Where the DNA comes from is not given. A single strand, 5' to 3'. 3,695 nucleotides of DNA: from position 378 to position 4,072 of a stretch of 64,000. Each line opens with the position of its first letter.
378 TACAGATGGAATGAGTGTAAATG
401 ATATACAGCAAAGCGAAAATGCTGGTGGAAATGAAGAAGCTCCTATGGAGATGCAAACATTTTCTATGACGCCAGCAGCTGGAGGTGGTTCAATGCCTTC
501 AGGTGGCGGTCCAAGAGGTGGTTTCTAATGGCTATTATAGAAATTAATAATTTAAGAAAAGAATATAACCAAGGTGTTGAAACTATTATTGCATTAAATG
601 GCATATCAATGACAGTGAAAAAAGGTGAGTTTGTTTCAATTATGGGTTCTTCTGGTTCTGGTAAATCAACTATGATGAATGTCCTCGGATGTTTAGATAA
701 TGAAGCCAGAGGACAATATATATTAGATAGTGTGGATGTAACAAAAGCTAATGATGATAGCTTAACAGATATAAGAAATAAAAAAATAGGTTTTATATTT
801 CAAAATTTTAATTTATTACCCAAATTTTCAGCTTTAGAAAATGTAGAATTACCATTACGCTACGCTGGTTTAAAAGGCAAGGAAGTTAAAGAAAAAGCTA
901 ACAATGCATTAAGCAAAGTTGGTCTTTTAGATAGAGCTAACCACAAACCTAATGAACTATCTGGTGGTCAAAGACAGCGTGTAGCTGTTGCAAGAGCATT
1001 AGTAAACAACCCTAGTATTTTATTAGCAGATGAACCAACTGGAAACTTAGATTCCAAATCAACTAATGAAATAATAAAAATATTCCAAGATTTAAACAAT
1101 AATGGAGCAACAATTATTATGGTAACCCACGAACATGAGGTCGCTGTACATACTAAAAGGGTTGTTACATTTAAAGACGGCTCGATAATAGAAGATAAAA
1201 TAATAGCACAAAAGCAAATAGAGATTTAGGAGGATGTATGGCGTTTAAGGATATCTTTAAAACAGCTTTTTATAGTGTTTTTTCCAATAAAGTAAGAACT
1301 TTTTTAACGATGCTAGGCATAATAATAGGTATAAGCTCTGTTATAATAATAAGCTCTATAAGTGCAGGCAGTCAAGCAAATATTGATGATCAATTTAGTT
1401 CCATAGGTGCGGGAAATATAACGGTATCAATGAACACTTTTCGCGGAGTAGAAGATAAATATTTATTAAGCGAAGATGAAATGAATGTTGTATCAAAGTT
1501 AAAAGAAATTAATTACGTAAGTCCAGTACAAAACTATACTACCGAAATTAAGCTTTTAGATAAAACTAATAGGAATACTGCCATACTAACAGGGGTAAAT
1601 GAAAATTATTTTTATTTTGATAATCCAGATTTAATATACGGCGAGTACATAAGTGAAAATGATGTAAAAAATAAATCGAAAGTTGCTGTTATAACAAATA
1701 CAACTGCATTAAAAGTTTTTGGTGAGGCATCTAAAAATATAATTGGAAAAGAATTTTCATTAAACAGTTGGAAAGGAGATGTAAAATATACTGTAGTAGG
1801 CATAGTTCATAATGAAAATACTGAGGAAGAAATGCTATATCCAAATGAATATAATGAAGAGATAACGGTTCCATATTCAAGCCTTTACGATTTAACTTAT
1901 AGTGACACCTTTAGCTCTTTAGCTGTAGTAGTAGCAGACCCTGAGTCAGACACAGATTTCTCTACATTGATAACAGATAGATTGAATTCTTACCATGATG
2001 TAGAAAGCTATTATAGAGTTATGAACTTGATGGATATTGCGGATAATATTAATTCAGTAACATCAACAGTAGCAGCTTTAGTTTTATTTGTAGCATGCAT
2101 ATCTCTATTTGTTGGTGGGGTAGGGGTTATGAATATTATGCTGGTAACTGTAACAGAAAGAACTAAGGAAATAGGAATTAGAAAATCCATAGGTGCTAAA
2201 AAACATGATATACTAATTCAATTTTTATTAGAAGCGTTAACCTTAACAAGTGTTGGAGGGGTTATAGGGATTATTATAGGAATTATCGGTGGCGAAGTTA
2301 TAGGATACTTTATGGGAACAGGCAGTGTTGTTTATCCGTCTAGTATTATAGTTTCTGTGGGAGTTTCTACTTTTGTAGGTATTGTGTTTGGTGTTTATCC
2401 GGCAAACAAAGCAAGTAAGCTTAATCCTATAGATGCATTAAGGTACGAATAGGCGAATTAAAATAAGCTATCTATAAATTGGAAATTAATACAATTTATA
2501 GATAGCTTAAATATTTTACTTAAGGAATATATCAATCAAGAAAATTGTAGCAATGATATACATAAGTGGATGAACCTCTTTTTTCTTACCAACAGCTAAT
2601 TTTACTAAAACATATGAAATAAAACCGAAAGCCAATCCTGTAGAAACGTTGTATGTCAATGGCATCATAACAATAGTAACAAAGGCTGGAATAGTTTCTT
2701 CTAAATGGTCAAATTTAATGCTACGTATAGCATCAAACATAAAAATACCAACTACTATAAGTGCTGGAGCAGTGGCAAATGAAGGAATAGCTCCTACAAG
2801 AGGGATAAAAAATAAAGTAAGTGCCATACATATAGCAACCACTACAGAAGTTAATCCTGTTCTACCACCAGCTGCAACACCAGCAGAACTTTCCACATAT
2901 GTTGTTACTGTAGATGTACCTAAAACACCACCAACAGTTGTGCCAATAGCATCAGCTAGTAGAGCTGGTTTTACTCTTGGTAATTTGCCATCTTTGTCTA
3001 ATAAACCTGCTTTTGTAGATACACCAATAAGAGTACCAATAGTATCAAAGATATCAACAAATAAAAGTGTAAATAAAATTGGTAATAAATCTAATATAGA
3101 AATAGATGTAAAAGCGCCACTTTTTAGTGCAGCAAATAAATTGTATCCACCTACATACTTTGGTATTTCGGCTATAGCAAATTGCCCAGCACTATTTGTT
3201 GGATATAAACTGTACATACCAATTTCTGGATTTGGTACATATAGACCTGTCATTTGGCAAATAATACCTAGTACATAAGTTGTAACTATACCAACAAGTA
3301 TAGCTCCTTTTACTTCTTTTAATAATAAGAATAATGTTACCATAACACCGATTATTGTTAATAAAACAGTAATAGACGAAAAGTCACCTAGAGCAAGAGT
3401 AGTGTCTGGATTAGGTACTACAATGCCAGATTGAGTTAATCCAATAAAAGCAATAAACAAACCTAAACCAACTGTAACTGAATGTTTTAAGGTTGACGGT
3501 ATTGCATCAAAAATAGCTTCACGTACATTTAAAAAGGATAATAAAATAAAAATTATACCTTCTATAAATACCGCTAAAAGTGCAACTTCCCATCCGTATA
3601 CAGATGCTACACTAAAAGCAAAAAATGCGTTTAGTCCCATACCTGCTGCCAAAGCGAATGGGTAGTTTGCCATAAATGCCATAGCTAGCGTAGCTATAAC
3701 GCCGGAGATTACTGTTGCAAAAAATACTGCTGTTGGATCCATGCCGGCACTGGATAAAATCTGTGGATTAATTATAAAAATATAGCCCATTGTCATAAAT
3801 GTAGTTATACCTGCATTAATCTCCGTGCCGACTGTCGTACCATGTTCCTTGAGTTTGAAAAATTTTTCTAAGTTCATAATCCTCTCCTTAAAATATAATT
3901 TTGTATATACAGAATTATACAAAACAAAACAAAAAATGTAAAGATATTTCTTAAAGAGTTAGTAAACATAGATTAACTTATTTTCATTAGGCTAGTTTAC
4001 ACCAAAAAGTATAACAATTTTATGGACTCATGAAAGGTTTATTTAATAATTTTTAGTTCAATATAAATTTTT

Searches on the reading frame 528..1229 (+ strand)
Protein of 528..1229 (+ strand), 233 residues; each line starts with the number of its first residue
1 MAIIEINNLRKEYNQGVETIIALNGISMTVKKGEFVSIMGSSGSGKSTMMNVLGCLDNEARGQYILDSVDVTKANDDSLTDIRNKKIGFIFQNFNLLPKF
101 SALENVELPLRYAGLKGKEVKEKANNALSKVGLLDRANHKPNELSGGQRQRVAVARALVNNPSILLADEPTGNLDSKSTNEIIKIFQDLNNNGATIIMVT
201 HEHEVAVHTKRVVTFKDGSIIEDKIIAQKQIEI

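Call 58: search_protein_families(library=pfam, proteins=[window:528-1229:+], max_evalue=0.00001)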
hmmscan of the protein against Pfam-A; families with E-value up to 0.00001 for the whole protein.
window:528-1229:+ (233 aa): 3 families
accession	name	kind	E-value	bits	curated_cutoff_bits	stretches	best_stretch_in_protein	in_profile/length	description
PF00005.33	ABC_tran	-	7.2e-34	117.8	25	1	23-171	1-136/137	ABC transporter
PF02463.25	SMC_N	-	8.6e-07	29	40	1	33-213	24-209/220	RecF/RecN/SMC N terminal domain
PF13304.12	AAA_21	-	1.9e-06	28.6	27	0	143-202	237-299/304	AAA domain, putative AbiEii toxin, Type IV TA system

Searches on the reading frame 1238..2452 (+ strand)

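Call 58: search_protein_families(library=pfam, proteins=[window:1238-2452:+], max_evalue=0.00001)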
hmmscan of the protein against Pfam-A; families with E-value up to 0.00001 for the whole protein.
window:1238-2452:+ (404 aa): 2 families
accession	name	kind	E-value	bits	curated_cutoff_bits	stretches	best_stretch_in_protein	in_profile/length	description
PF12704.14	MacB_PCD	-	2.1e-31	110.3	27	1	21-245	1-204/207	MacB-like periplasmic core domain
PF02687.27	FtsX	-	2.3e-21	76.5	25.5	1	284-397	2-120/120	FtsX-like permease C-terminal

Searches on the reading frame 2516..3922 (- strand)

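Call 58: search_protein_families(library=pfam, proteins=[window:2516-3922:-], max_evalue=0.00001)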
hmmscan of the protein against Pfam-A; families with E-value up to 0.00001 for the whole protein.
window:2516-3922:- (468 aa): 1 family
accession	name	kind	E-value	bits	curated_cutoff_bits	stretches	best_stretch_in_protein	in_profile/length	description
PF00860.26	Xan_ur_permease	-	3e-43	148.4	27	1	34-430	3-387/389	Permease family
